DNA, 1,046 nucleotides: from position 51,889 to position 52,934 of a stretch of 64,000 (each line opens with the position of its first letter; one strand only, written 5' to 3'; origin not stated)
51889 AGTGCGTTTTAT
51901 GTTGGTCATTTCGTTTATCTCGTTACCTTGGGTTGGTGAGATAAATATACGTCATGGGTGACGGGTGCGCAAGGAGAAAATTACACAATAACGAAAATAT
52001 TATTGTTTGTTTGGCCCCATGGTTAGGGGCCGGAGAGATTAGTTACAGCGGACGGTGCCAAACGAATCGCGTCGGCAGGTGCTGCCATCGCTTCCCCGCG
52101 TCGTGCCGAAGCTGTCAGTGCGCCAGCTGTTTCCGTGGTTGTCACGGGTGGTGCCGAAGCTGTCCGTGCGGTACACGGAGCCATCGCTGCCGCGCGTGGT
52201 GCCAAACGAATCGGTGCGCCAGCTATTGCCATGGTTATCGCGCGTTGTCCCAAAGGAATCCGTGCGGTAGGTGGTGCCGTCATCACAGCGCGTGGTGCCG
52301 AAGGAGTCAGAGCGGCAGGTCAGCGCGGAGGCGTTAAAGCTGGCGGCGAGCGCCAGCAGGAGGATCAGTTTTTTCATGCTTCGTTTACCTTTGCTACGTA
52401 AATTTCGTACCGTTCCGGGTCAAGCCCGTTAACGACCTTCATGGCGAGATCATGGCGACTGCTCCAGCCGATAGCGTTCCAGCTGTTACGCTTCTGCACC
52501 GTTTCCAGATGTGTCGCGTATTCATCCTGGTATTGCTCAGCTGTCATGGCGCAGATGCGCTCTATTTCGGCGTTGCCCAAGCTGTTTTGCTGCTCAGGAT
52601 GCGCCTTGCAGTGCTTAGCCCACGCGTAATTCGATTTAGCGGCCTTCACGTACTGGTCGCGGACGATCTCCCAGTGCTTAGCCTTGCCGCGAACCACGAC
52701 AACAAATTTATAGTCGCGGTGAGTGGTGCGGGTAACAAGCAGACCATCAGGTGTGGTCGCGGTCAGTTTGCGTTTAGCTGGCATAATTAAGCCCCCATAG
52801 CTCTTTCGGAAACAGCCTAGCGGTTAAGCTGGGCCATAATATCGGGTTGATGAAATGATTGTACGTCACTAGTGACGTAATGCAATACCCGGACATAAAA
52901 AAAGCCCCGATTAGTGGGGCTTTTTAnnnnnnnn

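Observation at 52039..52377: Secreted protein built from six tandem 16-residue repeats (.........-x-NHGNSW)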

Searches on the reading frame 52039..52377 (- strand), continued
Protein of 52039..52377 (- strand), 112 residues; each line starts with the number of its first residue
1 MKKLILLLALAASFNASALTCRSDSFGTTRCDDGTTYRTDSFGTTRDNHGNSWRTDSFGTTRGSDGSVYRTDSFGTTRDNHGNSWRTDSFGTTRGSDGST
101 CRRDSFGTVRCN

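Call 71: search_protein_families(library=pfam, alignment_id=A4, max_evalue=10)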
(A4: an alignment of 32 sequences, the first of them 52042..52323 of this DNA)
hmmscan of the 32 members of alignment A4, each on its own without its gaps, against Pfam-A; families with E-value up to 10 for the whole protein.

A. member 1, window:52042-52323:- (94 aa): 6 families
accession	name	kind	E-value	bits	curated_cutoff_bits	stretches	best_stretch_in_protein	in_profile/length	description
PF25028.1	FnI_RECK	-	0.14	12.9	30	0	57-70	9-22/40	RECK, fibronectin type I module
PF17729.6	DUF5569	-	0.35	11.2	37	1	68-89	75-96/225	Family of unknown function (DUF5569)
PF23641.1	YmcF-like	-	0.49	11.1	27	0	12-30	10-28/62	YmcF-like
PF13634.11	Nucleoporin_FG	-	0.89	10.9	32.2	1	8-80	14-81/90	Nucleoporin FG repeat region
PF13296.11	T6SS_Vgr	-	1.6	9.3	22.4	0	33-54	54-75/108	Putative type VI secretion system Rhs element Vgr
PF23495.1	YbgU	-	10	6.8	27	0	37-42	23-28/35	YbgU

B. families by the number of members that match (of 32 scanned): 23 families
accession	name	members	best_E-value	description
PF17729.6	DUF5569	11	0.00045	Family of unknown function (DUF5569)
PF13634.11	Nucleoporin_FG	7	0.11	Nucleoporin FG repeat region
PF13296.11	T6SS_Vgr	6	0.41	Putative type VI secretion system Rhs element Vgr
PF23641.1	YmcF-like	4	0.12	YmcF-like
PF05642.16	Sporozoite_P67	2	0.19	Sporozoite P67 surface antigen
PF12607.13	DUF3772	1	0.058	Protein of unknown function (DUF3772)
PF22632.2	BphC_D1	1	0.089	Dihydroxybiphenyl dioxygenase BphC D1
PF06357.16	Omega-toxin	1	0.11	Omega-atracotoxin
PF09687.15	PRESAN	1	0.12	Plasmodium RESA N-terminal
PF25028.1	FnI_RECK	1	0.14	RECK, fibronectin type I module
PF15235.11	GRIN_C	1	0.2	G protein-regulated inducer of neurite outgrowth C-terminus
PF14069.11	SpoVIF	1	0.26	Stage VI sporulation protein F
PF22980.2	Myb_DNA-bind_8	1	0.28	Myb-like DNA-binding domain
PF19423.4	E3_UBR4_N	1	0.34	E3 ubiquitin-protein ligase UBR4 N-terminal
PF23427.1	EGF_4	1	0.6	EGF-like domain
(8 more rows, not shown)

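Call 72: search_protein_families(library=phrogs, proteins=[L061:4406-4618:+, L100:6336-6530:+, L114:6348-6527:+, L106:1960-2184:+, L065:3433-3861:+, L007:4537-4947:+, L007:5865-6347:-, L007:6704-7189:-, L100:6730-7200:+, L124:5319-5729:+], max_evalue=0.01)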
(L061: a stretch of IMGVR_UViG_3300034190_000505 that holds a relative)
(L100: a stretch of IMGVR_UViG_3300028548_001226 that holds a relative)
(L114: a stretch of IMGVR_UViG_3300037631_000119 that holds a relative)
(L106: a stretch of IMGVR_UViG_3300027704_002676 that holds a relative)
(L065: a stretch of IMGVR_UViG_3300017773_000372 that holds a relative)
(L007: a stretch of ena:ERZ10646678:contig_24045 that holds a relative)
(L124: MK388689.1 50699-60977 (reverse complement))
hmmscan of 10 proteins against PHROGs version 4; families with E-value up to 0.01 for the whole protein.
L061:4406-4618:+ (71 aa): 0 families

L100:6336-6530:+ (65 aa): 1 family
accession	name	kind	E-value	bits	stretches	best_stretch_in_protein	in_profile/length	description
phrog_12362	-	unknown function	0.0042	17.9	1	11-36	27-52/53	-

L114:6348-6527:+ (60 aa): 1 family
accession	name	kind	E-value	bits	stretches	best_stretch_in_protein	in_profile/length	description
phrog_23664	-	unknown function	0.0069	17.5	1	5-38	50-83/93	-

L106:1960-2184:+ (75 aa): 0 families

L065:3433-3861:+ (143 aa): 2 families
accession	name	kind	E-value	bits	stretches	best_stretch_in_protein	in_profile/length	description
phrog_93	-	DNA, RNA and nucleotide metabolism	2.3e-17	63.9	1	34-136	345-444/613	endonuclease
phrog_2165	-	DNA, RNA and nucleotide metabolism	0.0083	16.9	1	71-99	29-57/141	DNA helicase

L007:4537-4947:+ (137 aa): 0 families

L007:5865-6347:- (160 aa): 2 families
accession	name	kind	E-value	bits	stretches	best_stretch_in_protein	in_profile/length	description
phrog_10855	-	other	1.5e-29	104.5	1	1-148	2-161/180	hydrolase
phrog_38824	-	unknown function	2.4e-05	25.2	1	5-88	10-102/196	-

L007:6704-7189:- (161 aa): 5 families
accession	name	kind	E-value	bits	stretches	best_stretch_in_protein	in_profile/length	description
phrog_77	-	DNA, RNA and nucleotide metabolism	0.0002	21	1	55-143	707-807/967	SbcC-like subunit of palindrome specific endonuclease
phrog_736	-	unknown function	0.00029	21.9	1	21-112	15-103/112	-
phrog_13576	-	other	0.0014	19.8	1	74-149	55-124/126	methyltransferase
phrog_1009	-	unknown function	0.0033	18.5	0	27-116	12-100/103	-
phrog_3550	-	unknown function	0.004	18.5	0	103-152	6-54/79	-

L100:6730-7200:+ (157 aa): 2 families
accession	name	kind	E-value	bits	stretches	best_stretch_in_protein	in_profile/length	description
phrog_309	-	head and packaging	4.9e-13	50.7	1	63-134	157-254/319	terminase small subunit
phrog_12540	-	unknown function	0.0052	18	1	39-121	15-95/153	-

L124:5319-5729:+ (137 aa): 0 families

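Call 80: list_cluster_members(proteins=[window:52039-52377:-, L124:4929-5282:+, L016:714-1055:+, L125:4941-5318:+, L019:5989-6339:+, L032:6001-6363:+])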
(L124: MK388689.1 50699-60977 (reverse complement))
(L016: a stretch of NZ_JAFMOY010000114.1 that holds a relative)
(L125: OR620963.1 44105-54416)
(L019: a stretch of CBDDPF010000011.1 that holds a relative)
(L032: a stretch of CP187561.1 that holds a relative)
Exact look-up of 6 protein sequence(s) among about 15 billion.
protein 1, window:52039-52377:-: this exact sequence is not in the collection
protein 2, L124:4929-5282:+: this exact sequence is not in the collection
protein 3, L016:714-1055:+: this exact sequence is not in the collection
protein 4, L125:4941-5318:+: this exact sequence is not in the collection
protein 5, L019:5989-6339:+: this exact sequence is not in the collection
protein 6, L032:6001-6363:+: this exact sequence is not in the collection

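Call 83: search_dna_similar(query=window:52042-52377:-, collection=plasmids, mode=protein, max_rows=20, max_evalue=0.001)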
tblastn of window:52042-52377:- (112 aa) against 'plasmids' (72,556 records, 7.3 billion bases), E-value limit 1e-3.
Records with a match: 8; places in all: 13; records where one place covers at least 80% of the query: 3.
Best place of each record, by identity: <60% 8.
By first word of the organism name: Aeromonas 2; Acinetobacter 1; Klebsiella 1; Escherichia 1; Enterobacter 1; Serratia 1; Yersinia 1.
By predicted mobility (MOB-suite, as given by PLSDB): non-mobilizable 6; mobilizable 2.
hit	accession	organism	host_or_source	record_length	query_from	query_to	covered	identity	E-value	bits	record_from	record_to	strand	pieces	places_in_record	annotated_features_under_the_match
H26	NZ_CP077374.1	Acinetobacter lwoffii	-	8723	20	112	83%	59.7%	8e-21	145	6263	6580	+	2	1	hypothetical protein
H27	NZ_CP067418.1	Aeromonas media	cell culture,water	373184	20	112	83%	50.5%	1e-16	81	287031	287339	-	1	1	hypothetical protein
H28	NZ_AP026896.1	Aeromonas caviae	Microbe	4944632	22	112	81%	49.5%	1e-16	81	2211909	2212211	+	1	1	none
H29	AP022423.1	Klebsiella sp. STW0522-44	-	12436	25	107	74%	51.6%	7e-12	67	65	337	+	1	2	hypothetical protein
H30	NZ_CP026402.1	Escherichia coli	-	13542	25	107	74%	51.6%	7e-12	67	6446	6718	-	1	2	hypothetical protein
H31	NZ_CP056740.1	Enterobacter roggenkampii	culture,Wastewater influent sample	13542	25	107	74%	51.6%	7e-12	67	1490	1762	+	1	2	none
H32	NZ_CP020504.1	Serratia marcescens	Homo sapiens,human,sputum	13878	25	107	74%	51.6%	7e-12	67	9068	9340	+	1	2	none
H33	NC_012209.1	Yersinia enterocolitica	-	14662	25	107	74%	51.6%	7e-12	67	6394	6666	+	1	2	none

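Call 90: search_protein_families(library=padloc, proteins=[window:52042-52377:-, L125:4941-5315:+, P0034, P0065], max_evalue=1)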
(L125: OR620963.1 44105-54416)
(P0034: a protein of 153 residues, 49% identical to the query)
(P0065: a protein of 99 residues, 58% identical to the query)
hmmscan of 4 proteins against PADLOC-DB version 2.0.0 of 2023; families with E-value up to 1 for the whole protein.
window:52042-52377:- (112 aa): 0 families

L125:4941-5315:+ (125 aa): 0 families

P0034 (153 aa): 0 families

P0065 (99 aa): 0 families

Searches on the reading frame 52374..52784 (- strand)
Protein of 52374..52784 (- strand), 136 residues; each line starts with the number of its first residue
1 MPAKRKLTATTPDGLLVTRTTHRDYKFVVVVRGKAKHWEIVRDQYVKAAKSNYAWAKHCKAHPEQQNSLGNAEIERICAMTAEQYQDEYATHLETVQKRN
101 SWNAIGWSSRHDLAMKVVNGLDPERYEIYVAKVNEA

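Call 16: search_protein_families(library=pfam, proteins=[window:52374-52784:-], max_evalue=0.01)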
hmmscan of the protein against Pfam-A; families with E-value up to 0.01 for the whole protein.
window:52374-52784:- (136 aa): 0 families

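Call 70: search_protein_families(library=phrogs, proteins=[window:52374-52784:-], max_evalue=0.001)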
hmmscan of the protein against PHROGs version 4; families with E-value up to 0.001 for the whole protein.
window:52374-52784:- (136 aa): 1 family
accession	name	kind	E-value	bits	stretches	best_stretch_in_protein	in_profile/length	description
phrog_32956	-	unknown function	1.8e-06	29.1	1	3-63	9-73/171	-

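Call 90: search_protein_families(library=padloc, proteins=[window:52377-52784:-], max_evalue=1)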
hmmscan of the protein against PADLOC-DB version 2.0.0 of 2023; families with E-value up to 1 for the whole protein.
window:52377-52784:- (136 aa): 0 families
